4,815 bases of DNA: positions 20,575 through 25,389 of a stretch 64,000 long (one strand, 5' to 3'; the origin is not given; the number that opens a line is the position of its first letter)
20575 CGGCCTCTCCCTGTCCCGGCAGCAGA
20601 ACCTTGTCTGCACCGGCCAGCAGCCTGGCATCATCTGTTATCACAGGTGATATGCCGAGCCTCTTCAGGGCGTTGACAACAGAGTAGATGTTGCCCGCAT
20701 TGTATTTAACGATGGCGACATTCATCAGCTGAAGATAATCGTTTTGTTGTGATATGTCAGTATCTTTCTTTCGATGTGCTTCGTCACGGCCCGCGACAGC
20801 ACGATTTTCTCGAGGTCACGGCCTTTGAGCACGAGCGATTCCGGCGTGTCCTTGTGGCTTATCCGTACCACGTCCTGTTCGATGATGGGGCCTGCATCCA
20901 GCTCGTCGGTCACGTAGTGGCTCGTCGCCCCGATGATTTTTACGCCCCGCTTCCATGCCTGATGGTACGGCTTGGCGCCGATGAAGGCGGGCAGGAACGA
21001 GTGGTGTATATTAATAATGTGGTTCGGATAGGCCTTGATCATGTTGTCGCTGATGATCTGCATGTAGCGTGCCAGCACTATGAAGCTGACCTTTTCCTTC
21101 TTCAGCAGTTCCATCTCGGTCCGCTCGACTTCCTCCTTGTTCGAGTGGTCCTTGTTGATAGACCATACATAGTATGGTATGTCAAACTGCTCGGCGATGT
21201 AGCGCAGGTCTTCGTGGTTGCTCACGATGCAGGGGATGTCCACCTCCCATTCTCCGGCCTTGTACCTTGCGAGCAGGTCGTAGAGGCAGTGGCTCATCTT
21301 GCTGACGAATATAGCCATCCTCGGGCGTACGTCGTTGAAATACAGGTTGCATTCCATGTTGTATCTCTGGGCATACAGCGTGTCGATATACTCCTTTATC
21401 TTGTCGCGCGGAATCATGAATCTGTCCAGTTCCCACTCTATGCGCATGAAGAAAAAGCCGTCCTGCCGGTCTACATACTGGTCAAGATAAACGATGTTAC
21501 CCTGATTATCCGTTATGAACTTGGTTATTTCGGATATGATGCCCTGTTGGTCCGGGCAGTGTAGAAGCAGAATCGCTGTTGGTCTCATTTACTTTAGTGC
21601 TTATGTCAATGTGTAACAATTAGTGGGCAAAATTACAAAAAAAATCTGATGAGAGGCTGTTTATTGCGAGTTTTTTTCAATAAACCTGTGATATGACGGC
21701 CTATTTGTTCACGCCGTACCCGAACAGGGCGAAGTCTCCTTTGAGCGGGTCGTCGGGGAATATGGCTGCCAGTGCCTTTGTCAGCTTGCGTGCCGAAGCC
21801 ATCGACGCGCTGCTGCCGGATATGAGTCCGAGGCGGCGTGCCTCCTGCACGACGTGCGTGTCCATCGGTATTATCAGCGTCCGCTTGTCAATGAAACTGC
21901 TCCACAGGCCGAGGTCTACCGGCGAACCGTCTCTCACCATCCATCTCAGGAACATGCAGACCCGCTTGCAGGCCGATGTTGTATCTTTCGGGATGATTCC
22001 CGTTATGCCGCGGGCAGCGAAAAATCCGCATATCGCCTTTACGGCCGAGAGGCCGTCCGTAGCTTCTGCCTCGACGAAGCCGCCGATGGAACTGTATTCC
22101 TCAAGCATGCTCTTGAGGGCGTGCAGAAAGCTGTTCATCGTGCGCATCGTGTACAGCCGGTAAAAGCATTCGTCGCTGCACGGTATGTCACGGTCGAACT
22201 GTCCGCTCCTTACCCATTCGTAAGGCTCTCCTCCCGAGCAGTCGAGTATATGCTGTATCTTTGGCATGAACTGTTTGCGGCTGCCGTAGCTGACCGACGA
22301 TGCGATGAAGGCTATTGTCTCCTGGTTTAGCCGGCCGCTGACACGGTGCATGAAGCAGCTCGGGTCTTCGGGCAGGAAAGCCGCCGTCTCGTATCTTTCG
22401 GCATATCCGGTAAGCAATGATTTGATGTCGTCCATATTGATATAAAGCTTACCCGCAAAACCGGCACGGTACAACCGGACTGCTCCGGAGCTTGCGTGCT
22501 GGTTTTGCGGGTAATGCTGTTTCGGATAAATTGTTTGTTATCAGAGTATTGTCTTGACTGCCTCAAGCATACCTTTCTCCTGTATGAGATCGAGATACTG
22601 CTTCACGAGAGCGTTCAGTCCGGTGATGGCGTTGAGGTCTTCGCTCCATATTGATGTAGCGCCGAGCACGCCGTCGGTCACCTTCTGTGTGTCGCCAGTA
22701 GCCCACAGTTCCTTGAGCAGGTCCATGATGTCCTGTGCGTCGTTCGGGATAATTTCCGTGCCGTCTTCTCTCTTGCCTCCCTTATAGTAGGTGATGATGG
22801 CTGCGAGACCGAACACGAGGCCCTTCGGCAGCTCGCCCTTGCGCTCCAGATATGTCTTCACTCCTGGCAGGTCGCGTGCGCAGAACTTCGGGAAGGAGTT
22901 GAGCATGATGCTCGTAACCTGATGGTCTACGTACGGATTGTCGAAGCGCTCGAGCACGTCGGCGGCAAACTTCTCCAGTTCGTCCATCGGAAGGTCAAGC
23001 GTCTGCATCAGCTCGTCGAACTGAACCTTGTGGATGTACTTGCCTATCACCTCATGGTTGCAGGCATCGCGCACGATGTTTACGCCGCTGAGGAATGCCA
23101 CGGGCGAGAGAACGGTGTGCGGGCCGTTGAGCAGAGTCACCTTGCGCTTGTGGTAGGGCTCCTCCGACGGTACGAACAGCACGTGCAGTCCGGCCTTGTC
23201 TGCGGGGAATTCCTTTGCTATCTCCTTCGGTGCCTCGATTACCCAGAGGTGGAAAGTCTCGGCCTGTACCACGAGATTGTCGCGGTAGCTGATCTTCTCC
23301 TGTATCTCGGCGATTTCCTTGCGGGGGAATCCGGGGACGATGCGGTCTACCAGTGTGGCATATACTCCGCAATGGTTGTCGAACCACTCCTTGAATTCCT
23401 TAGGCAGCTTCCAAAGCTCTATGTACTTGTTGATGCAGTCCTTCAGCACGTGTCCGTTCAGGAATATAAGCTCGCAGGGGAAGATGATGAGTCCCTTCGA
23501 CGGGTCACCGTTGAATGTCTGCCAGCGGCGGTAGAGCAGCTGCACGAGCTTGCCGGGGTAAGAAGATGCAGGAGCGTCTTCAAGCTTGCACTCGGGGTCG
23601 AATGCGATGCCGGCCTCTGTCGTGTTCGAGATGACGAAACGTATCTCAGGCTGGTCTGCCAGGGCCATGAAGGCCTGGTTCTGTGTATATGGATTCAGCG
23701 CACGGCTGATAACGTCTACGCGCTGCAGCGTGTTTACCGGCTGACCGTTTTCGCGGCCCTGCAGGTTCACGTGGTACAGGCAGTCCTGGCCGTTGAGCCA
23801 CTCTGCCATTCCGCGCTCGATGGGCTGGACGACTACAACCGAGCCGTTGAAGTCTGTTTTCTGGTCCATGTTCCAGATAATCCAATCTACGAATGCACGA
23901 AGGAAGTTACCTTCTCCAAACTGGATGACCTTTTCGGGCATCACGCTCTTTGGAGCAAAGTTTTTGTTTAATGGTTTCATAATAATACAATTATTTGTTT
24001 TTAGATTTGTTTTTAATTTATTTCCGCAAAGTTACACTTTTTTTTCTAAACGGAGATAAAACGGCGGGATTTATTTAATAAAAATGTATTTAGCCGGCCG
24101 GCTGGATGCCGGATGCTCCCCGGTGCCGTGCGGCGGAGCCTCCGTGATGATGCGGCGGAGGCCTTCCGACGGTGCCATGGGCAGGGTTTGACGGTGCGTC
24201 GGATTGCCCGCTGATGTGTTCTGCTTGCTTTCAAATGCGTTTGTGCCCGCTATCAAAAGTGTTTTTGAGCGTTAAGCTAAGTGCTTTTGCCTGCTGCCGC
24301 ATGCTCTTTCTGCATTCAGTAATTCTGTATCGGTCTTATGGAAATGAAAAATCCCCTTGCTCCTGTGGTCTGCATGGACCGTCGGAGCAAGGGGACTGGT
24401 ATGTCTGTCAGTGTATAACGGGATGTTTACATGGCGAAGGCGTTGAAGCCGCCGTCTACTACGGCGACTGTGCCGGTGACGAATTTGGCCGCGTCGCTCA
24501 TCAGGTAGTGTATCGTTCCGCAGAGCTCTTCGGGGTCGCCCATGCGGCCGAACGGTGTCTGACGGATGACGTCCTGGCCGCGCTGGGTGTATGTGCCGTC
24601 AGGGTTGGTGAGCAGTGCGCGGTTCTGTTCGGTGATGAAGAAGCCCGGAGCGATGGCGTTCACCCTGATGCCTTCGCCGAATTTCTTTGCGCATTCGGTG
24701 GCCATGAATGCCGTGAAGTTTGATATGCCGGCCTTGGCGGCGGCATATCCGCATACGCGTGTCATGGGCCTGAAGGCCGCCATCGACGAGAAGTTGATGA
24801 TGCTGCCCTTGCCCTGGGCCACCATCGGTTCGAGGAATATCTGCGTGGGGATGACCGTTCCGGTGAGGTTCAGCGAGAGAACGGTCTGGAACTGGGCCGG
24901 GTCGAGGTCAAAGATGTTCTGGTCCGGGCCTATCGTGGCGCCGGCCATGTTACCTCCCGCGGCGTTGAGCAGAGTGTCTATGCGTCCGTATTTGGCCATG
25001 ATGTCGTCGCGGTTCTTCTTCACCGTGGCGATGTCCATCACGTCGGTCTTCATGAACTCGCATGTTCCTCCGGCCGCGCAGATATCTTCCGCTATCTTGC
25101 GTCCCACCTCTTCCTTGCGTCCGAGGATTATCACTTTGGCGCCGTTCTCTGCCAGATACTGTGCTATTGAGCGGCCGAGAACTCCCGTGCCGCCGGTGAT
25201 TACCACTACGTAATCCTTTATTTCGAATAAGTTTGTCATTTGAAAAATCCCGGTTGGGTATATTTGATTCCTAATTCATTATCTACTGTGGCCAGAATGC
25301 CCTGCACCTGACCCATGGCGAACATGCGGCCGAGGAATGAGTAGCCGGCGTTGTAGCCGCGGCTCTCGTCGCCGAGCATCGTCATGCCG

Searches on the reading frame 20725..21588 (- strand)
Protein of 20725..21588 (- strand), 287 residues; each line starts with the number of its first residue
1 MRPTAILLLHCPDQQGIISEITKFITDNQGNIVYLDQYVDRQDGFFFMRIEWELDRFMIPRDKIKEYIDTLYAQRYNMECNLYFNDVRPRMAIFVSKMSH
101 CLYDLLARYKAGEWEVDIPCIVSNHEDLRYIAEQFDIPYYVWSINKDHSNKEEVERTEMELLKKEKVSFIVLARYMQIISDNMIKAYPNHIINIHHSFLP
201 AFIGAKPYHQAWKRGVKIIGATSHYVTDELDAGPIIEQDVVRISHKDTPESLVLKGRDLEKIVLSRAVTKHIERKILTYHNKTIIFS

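Call 78: search_protein_families(library=pfam, proteins=[window:20725-21588:-], max_evalue=0.00001)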
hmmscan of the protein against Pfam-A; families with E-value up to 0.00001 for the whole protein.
window:20725-21588:- (287 aa): 2 families
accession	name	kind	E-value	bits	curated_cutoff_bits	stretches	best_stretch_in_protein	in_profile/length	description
PF00551.24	Formyl_trans_N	-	1.2e-45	155.9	26.1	1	90-268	2-181/181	Formyl transferase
PF01842.31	ACT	-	1.4e-07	31.6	27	1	6-49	2-46/66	ACT domain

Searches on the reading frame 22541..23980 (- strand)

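Call 12: search_protein_families(library=pfam, proteins=[window:22541-23980:-])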
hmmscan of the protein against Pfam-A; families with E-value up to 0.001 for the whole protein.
window:22541-23980:- (479 aa): 2 families
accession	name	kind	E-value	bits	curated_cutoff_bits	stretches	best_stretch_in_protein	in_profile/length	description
PF01232.29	Mannitol_dh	-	5.8e-36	124.8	27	1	17-257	2-194/199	Mannitol dehydrogenase Rossmann domain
PF08125.19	Mannitol_dh_C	-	1.2e-32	113.5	30.7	1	274-464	3-187/190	Mannitol dehydrogenase C-terminal domain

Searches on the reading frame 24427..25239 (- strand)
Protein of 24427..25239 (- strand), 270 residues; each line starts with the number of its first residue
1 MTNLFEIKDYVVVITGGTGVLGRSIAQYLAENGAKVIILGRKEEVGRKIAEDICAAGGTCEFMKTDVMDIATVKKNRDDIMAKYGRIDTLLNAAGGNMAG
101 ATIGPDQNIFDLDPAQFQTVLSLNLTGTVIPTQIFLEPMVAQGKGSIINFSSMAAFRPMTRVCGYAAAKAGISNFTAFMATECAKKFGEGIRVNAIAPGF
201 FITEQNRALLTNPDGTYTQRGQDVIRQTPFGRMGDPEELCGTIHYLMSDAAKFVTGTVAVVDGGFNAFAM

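Call 12: search_protein_families(library=pfam, proteins=[window:24427-25239:-])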
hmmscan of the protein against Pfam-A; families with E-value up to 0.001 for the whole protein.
window:24427-25239:- (270 aa): 4 families
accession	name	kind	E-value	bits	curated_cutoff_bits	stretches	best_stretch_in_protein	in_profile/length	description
PF13561.12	adh_short_C2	-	9.7e-48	163.2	27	1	21-266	8-236/236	Enoyl-(Acyl carrier protein) reductase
PF00106.31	adh_short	-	2.4e-46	158.1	26.6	1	11-209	2-190/195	short chain dehydrogenase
PF08659.16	KR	-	3.5e-15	56.8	22.6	1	12-177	3-161/180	KR domain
PF01370.27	Epimerase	-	4e-08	33.4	20.9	1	12-110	1-88/240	NAD dependent epimerase/dehydratase family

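Call 88: find_encoding_contigs(protein=window:24427-25239:-, flank=4000, max_places=10)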
Protein window:24427-25239:- (270 aa): 9 contigs read that carry it; 5 places shown.
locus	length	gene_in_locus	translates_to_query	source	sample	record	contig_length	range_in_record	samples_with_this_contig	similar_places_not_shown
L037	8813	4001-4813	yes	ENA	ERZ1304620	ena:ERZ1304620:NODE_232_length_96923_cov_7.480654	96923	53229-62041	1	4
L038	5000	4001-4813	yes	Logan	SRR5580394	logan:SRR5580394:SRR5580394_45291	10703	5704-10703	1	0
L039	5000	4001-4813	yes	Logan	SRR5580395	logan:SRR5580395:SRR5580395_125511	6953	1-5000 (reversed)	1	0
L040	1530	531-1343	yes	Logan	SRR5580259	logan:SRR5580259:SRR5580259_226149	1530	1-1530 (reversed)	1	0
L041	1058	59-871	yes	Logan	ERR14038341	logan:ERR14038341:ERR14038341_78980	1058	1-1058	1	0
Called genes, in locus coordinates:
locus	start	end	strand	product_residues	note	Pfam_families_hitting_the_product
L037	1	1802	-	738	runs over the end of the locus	PF01103:Omp85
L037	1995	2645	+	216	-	PF00588:SpoU_methylase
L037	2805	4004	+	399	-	PF03786:UxuA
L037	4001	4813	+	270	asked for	PF00106:adh_short, PF01370:Epimerase, PF08659:KR, PF13561:adh_short_C2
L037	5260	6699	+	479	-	PF01232:Mannitol_dh, PF08125:Mannitol_dh_C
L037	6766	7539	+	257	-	PF09674:DUF2400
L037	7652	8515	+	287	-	PF01842:ACT (weak), PF00551:Formyl_trans_N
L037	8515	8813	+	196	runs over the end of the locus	PF00117:GATase, PF07685:GATase_3 (weak), PF01174:SNO (weak)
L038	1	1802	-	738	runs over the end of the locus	PF01103:Omp85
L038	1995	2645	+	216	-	PF00588:SpoU_methylase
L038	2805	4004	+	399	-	PF03786:UxuA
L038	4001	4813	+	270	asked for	PF00106:adh_short, PF01370:Epimerase, PF08659:KR, PF13561:adh_short_C2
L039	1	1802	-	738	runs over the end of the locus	PF01103:Omp85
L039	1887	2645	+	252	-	PF22435:MRM3-like_sub_bind, PF00588:SpoU_methylase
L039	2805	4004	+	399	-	PF03786:UxuA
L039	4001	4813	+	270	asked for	PF00106:adh_short, PF01370:Epimerase, PF08659:KR, PF13561:adh_short_C2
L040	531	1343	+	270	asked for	PF00106:adh_short, PF01370:Epimerase, PF08659:KR, PF13561:adh_short_C2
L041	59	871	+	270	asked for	PF00106:adh_short, PF01370:Epimerase, PF08659:KR, PF13561:adh_short_C2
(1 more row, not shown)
